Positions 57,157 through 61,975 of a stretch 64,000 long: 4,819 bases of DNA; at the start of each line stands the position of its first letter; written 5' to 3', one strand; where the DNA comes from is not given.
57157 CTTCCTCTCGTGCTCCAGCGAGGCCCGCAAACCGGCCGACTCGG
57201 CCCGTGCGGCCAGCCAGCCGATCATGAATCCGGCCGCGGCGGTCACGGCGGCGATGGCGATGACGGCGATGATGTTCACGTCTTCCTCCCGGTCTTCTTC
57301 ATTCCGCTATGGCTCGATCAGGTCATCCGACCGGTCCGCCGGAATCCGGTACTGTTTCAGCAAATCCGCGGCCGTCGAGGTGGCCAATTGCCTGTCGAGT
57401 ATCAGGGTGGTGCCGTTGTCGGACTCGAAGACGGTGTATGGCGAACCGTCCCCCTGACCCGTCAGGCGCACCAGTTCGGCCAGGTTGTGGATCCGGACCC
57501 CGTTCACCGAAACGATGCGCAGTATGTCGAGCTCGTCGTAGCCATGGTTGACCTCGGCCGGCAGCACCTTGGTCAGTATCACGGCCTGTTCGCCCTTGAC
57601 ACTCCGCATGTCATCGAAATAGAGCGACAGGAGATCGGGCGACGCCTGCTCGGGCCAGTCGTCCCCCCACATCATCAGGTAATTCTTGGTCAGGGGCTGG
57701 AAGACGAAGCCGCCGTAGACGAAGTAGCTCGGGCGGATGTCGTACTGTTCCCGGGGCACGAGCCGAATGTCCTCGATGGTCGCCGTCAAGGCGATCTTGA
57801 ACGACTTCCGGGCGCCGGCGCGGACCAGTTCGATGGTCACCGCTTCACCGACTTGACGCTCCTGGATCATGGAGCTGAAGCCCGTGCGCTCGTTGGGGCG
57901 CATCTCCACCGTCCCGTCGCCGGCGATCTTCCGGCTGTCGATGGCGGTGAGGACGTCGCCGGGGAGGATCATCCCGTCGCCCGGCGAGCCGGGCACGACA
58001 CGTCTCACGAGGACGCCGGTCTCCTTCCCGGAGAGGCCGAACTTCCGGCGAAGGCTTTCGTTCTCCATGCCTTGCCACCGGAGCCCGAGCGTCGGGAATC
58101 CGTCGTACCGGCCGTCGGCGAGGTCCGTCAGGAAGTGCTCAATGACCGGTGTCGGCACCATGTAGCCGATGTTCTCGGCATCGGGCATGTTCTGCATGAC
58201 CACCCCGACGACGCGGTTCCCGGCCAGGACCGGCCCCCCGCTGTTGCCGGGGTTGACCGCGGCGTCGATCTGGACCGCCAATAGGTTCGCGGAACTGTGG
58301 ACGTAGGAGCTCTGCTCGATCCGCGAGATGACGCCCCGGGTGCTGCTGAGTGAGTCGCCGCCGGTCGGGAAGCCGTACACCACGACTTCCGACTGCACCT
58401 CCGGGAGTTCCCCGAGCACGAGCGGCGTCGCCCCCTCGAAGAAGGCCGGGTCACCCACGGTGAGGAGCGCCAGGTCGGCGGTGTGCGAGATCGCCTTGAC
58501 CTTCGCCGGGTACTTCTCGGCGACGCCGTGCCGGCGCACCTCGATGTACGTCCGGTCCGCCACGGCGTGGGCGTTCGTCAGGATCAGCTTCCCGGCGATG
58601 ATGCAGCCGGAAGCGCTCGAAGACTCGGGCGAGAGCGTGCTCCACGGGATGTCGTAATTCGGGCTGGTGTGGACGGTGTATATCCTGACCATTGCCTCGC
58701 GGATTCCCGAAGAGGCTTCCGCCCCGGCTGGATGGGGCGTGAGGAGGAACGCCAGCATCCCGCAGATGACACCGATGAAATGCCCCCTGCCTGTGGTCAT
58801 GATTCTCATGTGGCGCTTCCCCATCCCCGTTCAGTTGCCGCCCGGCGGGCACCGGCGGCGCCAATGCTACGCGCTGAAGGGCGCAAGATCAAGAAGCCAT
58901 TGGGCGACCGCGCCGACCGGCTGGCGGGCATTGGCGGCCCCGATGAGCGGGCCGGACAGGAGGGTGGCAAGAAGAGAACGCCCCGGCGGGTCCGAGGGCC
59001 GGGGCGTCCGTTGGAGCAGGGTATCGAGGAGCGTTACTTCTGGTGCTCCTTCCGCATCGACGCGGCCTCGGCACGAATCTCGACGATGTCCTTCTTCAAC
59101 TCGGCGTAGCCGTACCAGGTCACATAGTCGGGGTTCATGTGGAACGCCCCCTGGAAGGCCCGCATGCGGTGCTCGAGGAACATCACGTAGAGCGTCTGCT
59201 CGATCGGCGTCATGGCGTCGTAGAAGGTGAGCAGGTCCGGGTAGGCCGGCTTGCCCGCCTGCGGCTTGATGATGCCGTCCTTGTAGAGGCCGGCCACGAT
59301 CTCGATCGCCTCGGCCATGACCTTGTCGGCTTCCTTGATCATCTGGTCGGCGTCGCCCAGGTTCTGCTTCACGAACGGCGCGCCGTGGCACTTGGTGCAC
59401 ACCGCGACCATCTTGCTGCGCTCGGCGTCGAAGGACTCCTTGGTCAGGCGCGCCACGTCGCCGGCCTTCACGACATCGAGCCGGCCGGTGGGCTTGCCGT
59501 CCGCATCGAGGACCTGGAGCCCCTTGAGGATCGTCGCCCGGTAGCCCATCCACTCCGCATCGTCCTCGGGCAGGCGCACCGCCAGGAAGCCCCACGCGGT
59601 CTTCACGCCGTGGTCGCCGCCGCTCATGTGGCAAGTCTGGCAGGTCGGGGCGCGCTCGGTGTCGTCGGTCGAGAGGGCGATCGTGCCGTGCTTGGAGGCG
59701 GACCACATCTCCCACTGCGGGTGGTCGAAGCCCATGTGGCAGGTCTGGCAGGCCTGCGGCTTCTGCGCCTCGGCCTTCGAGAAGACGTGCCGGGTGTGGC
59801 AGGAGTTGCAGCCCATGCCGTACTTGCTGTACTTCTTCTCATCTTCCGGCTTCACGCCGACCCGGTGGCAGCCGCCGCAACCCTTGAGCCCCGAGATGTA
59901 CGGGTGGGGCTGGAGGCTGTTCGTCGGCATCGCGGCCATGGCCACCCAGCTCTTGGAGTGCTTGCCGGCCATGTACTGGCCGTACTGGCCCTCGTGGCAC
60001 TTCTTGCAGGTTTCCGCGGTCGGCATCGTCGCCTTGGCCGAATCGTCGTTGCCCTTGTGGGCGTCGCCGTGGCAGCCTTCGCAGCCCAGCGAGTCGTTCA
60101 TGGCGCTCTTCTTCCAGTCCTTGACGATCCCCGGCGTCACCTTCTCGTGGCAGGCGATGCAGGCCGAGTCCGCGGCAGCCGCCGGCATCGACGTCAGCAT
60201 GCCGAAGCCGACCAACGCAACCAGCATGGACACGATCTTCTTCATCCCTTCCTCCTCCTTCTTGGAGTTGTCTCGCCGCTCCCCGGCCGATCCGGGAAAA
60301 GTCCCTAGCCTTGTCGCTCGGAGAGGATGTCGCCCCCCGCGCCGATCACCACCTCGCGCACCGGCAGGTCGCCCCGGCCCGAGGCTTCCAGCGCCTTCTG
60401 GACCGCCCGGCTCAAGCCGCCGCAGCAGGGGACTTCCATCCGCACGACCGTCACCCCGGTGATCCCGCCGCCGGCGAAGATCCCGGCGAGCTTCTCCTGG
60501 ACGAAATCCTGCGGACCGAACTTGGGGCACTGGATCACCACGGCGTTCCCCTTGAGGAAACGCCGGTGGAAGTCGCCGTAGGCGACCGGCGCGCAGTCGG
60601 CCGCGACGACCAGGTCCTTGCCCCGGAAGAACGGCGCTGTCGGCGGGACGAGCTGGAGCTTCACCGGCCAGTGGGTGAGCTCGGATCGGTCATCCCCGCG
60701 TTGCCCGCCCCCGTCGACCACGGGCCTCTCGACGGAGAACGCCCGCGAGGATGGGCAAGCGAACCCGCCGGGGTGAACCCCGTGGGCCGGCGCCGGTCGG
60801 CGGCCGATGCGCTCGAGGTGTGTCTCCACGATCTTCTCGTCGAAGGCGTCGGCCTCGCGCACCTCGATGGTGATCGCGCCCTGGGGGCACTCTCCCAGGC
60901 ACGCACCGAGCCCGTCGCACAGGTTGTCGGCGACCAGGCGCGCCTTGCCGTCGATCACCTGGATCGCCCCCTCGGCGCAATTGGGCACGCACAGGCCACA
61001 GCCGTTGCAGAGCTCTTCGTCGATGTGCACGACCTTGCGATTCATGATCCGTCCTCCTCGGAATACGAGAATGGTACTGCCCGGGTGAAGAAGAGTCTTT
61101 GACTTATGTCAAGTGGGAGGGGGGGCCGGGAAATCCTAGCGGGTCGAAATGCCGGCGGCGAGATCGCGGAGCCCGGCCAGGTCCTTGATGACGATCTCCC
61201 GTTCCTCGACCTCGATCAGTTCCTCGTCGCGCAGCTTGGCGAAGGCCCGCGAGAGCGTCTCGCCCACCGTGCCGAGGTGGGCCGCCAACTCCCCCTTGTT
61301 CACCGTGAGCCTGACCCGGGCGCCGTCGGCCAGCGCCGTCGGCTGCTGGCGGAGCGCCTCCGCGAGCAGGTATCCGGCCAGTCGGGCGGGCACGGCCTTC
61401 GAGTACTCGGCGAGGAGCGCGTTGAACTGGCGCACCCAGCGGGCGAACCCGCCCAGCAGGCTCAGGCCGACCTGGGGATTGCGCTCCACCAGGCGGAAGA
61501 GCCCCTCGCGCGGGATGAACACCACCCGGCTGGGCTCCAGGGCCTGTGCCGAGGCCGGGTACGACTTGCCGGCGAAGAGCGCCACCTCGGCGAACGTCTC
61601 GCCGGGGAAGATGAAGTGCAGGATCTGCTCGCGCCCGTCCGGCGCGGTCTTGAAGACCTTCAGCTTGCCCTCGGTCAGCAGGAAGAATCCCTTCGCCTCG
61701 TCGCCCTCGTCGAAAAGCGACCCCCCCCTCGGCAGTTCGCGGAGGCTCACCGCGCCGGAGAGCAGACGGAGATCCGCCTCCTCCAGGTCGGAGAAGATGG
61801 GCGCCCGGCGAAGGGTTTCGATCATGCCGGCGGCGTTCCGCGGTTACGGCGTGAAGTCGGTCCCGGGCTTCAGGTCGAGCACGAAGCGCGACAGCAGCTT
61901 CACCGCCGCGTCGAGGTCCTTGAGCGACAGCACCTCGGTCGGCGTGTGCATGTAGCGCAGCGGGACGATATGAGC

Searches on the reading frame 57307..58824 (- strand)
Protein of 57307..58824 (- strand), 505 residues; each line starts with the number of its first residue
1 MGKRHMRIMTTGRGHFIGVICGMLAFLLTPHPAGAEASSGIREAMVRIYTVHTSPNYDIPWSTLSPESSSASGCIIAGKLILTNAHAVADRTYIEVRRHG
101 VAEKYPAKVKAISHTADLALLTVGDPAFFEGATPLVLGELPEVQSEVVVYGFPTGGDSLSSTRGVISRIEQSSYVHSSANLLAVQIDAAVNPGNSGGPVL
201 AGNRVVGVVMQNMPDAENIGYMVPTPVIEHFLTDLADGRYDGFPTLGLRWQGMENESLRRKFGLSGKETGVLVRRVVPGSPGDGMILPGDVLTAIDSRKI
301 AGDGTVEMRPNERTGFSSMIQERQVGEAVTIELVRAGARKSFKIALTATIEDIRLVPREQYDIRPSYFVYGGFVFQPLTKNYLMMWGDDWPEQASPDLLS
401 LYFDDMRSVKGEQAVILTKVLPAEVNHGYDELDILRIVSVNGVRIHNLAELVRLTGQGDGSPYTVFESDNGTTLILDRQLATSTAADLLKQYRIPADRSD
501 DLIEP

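Call 63: search_protein_families(library=pfam, proteins=[window:57307-58824:-], max_evalue=0.001)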
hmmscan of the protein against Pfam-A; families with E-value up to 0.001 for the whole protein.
window:57307-58824:- (505 aa): 6 families
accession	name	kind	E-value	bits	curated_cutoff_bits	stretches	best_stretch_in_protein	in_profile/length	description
PF17815.7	PDZ_3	-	3.9e-44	150.4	22.8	1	356-501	1-145/145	PDZ domain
PF13365.12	Trypsin_2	-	4e-20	73.5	27.6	1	71-208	1-144/144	Trypsin-like peptidase domain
PF00089.32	Trypsin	-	9.7e-14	52.1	20.6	1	53-227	6-213/220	Trypsin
PF13180.12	PDZ_2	-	6.5e-09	36.4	27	1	261-346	12-80/80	PDZ domain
PF17820.7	PDZ_6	-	3.5e-08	33.5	27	1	273-302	2-31/54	PDZ domain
PF00595.29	PDZ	-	3.9e-05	24.4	23.2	0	251-301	17-58/81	PDZ domain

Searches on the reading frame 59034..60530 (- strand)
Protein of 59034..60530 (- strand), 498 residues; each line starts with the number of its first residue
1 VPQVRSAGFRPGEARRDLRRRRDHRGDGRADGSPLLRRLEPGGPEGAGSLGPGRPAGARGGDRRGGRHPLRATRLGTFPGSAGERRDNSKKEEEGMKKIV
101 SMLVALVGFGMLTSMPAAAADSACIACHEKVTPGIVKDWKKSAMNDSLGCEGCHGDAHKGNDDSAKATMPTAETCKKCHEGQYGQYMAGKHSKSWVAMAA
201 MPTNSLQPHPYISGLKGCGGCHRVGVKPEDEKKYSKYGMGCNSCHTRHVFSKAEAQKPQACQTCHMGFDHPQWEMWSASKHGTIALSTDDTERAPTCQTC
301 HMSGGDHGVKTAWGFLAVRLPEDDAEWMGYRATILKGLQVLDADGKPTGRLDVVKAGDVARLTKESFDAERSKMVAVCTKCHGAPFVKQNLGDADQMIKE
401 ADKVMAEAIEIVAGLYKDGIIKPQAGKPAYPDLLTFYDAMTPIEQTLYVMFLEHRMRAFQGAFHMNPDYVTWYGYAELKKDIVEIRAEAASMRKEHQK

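Call 63: search_protein_families(library=pfam, proteins=[window:59034-60530:-], max_evalue=0.001)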
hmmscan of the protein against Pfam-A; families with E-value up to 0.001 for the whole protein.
window:59034-60530:- (498 aa): 6 families
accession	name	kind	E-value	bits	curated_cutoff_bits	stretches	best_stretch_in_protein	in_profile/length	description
PF13447.11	Multi-haem_cyto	-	3.1e-26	92.7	21.9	2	148-303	3-175/269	Seven times multi-haem cytochrome CxxCH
PF13435.11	Cytochrome_C554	-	6e-11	43.6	20.8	1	174-246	1-84/84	Cytochrome c554 and c-prime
PF14522.11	Cytochrome_C7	-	2.3e-10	40.6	24.8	1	120-180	12-67/67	Cytochrome c7 and related cytochrome c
PF14537.11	Cytochrom_c3_2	-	1.3e-09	38.8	25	1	146-224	5-66/79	Cytochrome c3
PF22113.1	Mtrc-MtrF_II-IV_dom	-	8.6e-07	29.1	30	0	118-181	78-129/176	Outer membrane cytochrome MtrC/MtrF-like, domains II/IV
PF09699.15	Paired_CXXCH_1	-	1.3e-06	28.4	20.6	0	149-181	8-38/41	Doubled CXXCH motif (Paired_CXXCH_1)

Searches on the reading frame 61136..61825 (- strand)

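Call 63: search_protein_families(library=pfam, proteins=[window:61136-61825:-], max_evalue=0.001)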
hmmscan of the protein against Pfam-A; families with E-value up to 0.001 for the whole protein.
window:61136-61825:- (229 aa): 2 families
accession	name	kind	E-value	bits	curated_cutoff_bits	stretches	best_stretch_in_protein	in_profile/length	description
PF00027.35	cNMP_binding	-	2.4e-25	88.8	27.5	1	29-116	2-89/89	Cyclic nucleotide-binding domain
PF13545.12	HTH_Crp_2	-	7.2e-16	58.3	27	1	147-222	1-70/70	Crp-like helix-turn-helix domain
